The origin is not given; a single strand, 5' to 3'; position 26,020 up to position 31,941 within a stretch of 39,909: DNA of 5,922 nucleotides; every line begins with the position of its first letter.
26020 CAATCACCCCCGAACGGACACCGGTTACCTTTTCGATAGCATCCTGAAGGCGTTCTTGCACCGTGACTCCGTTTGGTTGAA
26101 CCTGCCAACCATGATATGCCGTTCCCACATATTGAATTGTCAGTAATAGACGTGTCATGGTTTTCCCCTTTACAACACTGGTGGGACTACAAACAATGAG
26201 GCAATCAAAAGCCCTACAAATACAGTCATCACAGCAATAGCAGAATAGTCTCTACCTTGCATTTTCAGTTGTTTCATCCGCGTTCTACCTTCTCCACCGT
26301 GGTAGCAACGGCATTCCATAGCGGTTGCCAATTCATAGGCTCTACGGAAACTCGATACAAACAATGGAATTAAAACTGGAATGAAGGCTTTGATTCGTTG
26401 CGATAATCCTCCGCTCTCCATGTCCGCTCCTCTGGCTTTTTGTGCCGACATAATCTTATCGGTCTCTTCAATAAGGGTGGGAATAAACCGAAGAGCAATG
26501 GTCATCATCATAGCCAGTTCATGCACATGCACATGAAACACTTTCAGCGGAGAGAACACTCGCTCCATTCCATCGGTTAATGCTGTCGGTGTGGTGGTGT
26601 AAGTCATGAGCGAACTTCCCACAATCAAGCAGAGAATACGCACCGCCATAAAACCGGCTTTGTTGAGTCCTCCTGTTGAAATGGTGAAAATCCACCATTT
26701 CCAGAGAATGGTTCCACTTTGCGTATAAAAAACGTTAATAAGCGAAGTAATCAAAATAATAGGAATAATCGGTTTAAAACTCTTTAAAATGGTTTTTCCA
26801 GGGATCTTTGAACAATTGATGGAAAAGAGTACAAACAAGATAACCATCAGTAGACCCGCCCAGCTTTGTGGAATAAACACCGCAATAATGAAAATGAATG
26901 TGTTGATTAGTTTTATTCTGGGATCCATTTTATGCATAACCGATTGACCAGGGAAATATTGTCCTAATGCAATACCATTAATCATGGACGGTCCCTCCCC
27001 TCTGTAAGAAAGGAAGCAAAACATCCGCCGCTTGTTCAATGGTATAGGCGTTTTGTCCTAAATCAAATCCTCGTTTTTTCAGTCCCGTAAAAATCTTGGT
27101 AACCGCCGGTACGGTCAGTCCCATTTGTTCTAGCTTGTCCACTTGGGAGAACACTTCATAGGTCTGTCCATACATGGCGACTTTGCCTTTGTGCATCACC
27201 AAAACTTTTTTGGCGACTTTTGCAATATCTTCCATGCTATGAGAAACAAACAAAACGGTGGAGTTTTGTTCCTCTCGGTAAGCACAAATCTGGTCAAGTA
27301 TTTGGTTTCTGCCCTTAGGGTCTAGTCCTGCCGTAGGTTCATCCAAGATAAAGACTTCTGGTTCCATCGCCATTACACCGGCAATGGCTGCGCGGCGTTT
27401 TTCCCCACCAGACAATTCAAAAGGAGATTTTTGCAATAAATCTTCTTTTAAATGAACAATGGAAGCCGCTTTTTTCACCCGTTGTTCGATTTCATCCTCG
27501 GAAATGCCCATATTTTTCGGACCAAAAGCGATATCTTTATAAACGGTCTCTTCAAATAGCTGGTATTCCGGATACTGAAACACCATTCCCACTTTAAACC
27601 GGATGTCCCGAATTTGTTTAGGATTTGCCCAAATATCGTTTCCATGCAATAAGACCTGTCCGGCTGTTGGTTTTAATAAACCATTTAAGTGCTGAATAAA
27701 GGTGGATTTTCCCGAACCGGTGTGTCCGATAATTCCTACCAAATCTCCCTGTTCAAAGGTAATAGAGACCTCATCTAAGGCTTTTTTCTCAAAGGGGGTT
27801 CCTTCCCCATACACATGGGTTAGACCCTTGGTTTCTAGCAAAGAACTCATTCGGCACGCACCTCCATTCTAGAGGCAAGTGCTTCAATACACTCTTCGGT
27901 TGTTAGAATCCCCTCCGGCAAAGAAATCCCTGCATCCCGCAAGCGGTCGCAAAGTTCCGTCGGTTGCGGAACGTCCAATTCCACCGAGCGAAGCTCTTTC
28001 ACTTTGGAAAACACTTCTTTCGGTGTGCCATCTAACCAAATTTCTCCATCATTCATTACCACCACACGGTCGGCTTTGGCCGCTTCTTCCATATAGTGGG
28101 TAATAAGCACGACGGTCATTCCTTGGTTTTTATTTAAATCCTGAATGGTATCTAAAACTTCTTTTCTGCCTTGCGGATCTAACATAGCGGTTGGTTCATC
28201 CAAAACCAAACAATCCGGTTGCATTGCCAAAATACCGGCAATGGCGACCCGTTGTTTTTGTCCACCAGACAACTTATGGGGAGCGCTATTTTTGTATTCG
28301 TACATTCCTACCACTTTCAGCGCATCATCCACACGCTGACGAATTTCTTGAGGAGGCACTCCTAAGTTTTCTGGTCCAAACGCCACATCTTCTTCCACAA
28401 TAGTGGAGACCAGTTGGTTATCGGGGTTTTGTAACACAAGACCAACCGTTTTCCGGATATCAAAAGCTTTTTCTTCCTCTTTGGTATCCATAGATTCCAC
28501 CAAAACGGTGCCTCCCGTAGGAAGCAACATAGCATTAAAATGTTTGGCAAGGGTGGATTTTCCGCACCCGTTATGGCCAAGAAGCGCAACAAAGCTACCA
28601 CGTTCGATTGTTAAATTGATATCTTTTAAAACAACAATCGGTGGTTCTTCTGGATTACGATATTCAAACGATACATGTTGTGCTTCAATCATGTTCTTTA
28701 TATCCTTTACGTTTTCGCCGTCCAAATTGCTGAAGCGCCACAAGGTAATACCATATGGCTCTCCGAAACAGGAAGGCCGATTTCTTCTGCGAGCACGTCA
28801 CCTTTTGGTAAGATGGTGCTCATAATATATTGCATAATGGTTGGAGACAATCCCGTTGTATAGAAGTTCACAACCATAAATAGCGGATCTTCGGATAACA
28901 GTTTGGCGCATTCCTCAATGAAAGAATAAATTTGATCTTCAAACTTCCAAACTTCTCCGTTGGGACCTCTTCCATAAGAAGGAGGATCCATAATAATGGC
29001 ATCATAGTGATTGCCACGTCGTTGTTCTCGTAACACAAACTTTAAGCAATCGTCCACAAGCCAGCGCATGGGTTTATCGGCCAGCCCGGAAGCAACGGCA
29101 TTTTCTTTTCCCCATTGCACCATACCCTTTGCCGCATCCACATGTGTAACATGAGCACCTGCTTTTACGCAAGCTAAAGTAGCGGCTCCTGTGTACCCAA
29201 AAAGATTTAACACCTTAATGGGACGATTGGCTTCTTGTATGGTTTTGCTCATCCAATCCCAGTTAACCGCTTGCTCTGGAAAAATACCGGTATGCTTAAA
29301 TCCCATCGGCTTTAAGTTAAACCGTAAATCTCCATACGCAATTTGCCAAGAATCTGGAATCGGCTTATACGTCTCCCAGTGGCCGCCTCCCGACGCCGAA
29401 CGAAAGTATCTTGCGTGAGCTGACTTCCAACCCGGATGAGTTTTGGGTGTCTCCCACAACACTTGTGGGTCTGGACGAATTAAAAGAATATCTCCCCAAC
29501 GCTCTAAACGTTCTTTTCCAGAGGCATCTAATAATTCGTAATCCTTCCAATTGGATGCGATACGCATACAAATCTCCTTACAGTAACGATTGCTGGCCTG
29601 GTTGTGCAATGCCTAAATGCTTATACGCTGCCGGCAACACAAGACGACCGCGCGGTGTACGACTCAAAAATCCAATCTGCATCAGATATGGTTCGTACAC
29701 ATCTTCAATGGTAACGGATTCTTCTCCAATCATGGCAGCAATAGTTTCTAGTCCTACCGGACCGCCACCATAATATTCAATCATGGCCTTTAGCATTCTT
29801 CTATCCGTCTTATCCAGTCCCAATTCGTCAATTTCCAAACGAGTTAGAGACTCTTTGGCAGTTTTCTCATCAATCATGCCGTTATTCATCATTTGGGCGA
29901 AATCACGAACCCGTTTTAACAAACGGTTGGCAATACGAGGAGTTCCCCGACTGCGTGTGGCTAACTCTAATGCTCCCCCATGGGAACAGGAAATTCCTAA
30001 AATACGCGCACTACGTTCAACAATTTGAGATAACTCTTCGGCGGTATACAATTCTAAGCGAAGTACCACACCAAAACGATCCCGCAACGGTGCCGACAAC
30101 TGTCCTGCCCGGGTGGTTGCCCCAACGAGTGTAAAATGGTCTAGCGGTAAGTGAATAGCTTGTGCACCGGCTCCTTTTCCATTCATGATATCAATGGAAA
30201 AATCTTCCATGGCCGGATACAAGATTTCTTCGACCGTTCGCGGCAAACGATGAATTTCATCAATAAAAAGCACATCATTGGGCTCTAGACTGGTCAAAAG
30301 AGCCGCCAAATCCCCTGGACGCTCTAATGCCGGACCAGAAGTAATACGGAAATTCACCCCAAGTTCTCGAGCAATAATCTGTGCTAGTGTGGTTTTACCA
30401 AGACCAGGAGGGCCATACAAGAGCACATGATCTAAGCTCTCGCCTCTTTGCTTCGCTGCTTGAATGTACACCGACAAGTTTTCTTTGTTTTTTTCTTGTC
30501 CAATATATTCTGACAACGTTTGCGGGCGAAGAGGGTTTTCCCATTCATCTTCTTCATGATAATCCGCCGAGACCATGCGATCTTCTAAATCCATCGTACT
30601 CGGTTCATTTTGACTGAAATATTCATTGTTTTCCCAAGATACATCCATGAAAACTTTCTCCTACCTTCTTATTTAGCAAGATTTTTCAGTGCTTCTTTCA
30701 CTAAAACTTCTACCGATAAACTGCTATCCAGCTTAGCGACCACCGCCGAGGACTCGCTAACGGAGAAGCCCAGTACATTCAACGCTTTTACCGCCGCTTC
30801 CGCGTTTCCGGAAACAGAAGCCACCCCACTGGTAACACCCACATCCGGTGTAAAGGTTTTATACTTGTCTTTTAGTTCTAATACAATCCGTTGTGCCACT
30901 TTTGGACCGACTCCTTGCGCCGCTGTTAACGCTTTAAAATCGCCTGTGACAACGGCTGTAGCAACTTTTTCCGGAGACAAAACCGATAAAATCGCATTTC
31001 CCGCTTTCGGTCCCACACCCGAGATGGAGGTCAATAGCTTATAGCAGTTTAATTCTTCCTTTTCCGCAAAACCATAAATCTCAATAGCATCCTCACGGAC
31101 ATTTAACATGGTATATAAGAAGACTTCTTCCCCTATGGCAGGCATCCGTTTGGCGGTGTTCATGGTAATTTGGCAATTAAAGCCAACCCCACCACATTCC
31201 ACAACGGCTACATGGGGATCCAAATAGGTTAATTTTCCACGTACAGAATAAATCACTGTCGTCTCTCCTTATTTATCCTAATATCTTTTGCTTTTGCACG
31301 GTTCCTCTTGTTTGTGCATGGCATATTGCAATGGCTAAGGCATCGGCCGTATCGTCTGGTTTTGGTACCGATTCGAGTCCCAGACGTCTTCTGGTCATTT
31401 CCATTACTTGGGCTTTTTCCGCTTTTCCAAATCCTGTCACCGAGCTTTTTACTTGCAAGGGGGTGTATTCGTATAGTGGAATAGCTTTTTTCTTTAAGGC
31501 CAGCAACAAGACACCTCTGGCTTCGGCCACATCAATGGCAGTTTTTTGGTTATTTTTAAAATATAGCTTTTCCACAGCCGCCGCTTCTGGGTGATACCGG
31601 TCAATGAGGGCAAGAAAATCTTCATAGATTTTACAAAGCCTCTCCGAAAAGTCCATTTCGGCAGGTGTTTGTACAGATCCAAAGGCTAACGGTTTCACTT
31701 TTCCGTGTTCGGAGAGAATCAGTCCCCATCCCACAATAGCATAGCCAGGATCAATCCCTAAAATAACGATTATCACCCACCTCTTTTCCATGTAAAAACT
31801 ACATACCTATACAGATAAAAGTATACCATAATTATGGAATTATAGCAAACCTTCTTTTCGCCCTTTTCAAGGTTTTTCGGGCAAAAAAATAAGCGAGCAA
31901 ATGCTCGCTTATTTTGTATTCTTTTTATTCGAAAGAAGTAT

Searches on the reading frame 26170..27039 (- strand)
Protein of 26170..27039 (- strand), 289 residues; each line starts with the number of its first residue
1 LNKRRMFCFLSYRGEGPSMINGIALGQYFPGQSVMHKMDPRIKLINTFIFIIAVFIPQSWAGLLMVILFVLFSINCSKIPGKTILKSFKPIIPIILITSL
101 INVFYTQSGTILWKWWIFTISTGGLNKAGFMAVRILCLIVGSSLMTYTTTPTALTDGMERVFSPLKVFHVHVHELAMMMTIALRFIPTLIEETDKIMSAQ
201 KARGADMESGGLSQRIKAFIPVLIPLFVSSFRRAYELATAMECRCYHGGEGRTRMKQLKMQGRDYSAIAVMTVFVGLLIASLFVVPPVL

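Call 56: search_protein_families(library=pfam, proteins=[window:26170-27039:-], max_evalue=0.00001)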
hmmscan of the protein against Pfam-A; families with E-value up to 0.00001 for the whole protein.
window:26170-27039:- (289 aa): 1 family
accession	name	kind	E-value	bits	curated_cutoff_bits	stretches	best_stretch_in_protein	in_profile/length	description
PF02361.21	CbiQ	-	3.4e-49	167.8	25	1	32-253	2-214/216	Cobalt transport protein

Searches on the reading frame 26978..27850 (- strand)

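Call 56: search_protein_families(library=pfam, proteins=[window:26978-27850:-], max_evalue=0.00001)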
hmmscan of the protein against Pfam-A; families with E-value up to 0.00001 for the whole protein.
window:26978-27850:- (290 aa): 3 families
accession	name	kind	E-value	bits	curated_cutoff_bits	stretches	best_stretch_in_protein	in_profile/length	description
PF00005.33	ABC_tran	-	2.8e-32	112.6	25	1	25-174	1-137/137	ABC transporter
PF13304.12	AAA_21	-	9.2e-10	39.5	27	1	129-206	221-300/304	AAA domain, putative AbiEii toxin, Type IV TA system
PF02463.25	SMC_N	-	2.9e-08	33.9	40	1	27-220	17-213/220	RecF/RecN/SMC N terminal domain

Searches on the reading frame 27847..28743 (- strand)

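Call 56: search_protein_families(library=pfam, proteins=[window:27847-28743:-], max_evalue=0.00001)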
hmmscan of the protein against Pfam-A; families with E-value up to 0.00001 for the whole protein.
window:27847-28743:- (298 aa): 3 families
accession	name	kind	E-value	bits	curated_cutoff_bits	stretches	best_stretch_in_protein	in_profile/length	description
PF00005.33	ABC_tran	-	6.3e-33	114.7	25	1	39-186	1-137/137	ABC transporter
PF02463.25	SMC_N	-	2.3e-11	44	40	1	50-228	25-209/220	RecF/RecN/SMC N terminal domain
PF13304.12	AAA_21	-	3.3e-06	27.8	27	0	151-216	231-298/304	AAA domain, putative AbiEii toxin, Type IV TA system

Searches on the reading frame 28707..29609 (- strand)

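Call 56: search_protein_families(library=pfam, proteins=[window:28707-29609:-], max_evalue=0.00001)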
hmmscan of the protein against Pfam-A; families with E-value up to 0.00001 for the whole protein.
window:28707-29609:- (300 aa): 1 family
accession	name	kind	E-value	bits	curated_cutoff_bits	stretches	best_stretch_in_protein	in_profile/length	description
PF10672.15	Methyltrans_SAM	-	6.2e-12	45.8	27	1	86-215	84-209/286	S-adenosylmethionine-dependent methyltransferase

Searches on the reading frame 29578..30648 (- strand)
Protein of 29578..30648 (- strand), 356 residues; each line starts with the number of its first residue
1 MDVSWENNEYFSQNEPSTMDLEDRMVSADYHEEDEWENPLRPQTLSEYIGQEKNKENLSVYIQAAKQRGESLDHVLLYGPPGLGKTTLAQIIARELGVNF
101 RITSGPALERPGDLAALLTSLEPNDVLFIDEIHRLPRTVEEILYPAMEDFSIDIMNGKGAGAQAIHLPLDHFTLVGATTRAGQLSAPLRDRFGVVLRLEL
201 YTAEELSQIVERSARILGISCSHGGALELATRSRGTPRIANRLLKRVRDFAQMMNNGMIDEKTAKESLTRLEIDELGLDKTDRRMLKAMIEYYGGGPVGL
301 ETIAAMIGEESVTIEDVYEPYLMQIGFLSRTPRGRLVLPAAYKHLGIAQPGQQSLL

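Call 57: search_protein_families(library=pfam, proteins=[window:29578-30648:-], max_evalue=0.00001)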
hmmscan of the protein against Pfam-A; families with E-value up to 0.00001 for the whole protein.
window:29578-30648:- (356 aa): 6 families
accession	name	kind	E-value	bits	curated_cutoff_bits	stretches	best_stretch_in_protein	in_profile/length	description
PF05496.18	RuvB_N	-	9.2e-80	266.4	27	1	40-198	1-159/159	Holliday junction DNA helicase RuvB P-loop domain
PF17864.7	AAA_lid_4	-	1.8e-31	108.1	27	1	201-274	1-74/74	RuvB AAA lid domain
PF05491.19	RuvB_C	-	1.7e-23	82.8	24.7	1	275-345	1-71/72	RuvB C-terminal winged helix domain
PF00004.35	AAA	-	6.3e-23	82.1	21.2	1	75-199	1-130/131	ATPase family associated with various cellular activities (AAA)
PF07728.20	AAA_5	-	2e-11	44.5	22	1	74-192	1-139/139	AAA domain (dynein-related subfamily)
PF01078.27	Mg_chelatase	-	5.8e-08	32.8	20.3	0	45-93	2-43/207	Magnesium chelatase, subunit ChlI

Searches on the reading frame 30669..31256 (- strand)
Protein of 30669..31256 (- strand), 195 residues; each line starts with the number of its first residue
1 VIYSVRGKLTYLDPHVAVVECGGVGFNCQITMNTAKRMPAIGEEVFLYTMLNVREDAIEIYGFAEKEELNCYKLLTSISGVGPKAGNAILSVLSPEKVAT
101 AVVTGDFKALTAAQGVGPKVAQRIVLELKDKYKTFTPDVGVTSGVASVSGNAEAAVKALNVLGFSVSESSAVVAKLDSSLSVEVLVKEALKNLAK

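Call 57: search_protein_families(library=pfam, proteins=[window:30669-31256:-], max_evalue=0.00001)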
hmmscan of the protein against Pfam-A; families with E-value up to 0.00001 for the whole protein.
window:30669-31256:- (195 aa): 4 families
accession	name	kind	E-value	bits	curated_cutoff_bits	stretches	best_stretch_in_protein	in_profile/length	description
PF01330.27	RuvA_N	-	8e-21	74.3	23.6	1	1-62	1-61/61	RuvA N terminal domain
PF14520.12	HHH_5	-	5e-15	56.2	27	1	73-130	2-57/57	Helix-hairpin-helix domain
PF00633.29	HHH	-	1.8e-07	31.1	24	0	103-125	6-28/30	Helix-hairpin-helix motif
PF07499.19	RuvA_C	-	6.8e-07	30.1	24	1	155-193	6-46/47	RuvA, C-terminal domain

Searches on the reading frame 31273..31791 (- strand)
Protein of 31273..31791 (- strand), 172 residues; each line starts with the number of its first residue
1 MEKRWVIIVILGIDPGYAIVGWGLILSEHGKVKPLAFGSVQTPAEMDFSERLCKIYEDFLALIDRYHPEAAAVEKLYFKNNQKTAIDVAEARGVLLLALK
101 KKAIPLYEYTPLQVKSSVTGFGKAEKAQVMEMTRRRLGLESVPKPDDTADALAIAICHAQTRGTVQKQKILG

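Call 57: search_protein_families(library=pfam, proteins=[window:31273-31791:-], max_evalue=0.00001)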
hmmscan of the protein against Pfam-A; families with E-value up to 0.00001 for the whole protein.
window:31273-31791:- (172 aa): 1 family
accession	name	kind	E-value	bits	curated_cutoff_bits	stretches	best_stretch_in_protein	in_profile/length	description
PF02075.23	RuvC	-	1.9e-45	154.9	22.2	1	10-158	1-148/148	Crossover junction endodeoxyribonuclease RuvC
